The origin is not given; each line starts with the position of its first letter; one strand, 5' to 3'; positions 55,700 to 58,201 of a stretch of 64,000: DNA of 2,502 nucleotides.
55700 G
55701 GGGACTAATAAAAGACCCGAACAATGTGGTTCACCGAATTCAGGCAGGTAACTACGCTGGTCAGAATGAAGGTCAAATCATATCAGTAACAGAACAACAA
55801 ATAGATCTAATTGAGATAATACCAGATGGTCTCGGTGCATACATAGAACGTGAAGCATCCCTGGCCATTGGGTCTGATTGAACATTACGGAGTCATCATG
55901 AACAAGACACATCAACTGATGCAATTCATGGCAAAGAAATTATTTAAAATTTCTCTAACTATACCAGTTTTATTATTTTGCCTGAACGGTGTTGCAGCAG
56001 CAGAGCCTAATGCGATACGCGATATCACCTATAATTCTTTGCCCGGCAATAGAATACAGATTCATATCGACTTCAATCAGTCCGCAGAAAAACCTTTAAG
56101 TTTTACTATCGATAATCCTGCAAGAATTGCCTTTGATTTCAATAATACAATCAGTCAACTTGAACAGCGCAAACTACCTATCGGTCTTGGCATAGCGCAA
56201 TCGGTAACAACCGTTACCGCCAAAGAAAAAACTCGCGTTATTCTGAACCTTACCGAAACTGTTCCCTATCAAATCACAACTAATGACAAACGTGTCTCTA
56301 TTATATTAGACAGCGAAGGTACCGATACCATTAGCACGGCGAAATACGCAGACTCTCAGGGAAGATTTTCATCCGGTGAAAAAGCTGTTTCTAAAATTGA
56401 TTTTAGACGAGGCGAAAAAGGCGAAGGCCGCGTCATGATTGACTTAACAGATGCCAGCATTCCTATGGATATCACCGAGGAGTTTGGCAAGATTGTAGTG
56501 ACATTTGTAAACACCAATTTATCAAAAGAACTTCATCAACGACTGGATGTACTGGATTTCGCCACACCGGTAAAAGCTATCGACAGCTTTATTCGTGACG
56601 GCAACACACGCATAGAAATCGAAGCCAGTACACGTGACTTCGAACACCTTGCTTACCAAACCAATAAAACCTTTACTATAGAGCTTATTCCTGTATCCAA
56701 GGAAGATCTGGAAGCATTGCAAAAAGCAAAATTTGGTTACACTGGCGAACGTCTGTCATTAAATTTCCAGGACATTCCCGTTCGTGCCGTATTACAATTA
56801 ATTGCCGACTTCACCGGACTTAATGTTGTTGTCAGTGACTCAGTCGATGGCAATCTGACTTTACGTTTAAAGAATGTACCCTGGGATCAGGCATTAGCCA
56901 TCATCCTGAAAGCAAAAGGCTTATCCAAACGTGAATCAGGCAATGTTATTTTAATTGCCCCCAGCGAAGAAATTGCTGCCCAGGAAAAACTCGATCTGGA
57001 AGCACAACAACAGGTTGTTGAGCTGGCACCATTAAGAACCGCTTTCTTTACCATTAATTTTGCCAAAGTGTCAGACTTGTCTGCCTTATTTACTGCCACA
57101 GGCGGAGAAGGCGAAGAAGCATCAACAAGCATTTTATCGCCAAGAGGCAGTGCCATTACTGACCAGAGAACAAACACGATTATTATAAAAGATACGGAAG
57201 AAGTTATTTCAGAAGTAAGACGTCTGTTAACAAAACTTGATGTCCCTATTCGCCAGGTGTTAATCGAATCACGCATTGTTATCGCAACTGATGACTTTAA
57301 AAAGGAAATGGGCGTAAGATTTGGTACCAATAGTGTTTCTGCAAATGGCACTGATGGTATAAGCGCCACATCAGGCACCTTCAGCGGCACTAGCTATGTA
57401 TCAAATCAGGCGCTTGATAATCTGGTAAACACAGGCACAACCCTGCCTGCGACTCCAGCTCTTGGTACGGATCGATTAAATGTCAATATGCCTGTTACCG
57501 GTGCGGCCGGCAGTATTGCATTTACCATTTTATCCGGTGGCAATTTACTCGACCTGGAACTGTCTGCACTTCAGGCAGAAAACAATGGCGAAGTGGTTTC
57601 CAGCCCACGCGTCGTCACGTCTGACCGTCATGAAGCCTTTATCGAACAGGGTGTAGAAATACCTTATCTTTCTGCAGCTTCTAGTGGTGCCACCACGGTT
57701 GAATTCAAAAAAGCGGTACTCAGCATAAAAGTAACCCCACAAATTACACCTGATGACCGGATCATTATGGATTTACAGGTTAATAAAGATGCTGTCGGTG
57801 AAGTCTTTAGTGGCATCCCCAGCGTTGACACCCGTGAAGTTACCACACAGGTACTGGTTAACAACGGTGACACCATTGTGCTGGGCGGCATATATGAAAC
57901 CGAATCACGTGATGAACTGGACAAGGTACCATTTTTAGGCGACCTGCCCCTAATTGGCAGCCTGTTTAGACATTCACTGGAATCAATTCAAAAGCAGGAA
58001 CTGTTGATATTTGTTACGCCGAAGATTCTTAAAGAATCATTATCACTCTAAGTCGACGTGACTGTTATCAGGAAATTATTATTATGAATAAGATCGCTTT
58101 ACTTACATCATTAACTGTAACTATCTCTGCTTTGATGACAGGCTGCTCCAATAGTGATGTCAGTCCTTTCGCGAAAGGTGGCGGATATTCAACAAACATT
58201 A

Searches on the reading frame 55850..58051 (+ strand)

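Call 51: search_protein_families(library=pfam, proteins=[window:55850-58051:+], max_evalue=0.00001)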
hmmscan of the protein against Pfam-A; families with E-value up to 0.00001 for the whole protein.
window:55850-58051:+ (733 aa): 5 families
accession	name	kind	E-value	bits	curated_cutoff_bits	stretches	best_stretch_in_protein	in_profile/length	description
PF00263.26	Secretin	-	3.1e-49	167.3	27.5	1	573-728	1-169/169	Bacterial type II and III secretion system protein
PF11741.13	AMIN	-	8.6e-27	93.6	20.5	2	183-273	2-92/101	AMIN domain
PF03958.22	Secretin_N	-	2.7e-12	47.1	28.2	1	399-469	3-69/69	Bacterial type II/III secretion system short domain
PF07660.19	STN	-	8.5e-12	45.1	28.4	1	324-371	1-51/52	Secretin and TonB N terminus short domain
PF21305.2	type_II_gspD_N0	-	7.8e-06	26.1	27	0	304-352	1-50/71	GspD-like, N0 domain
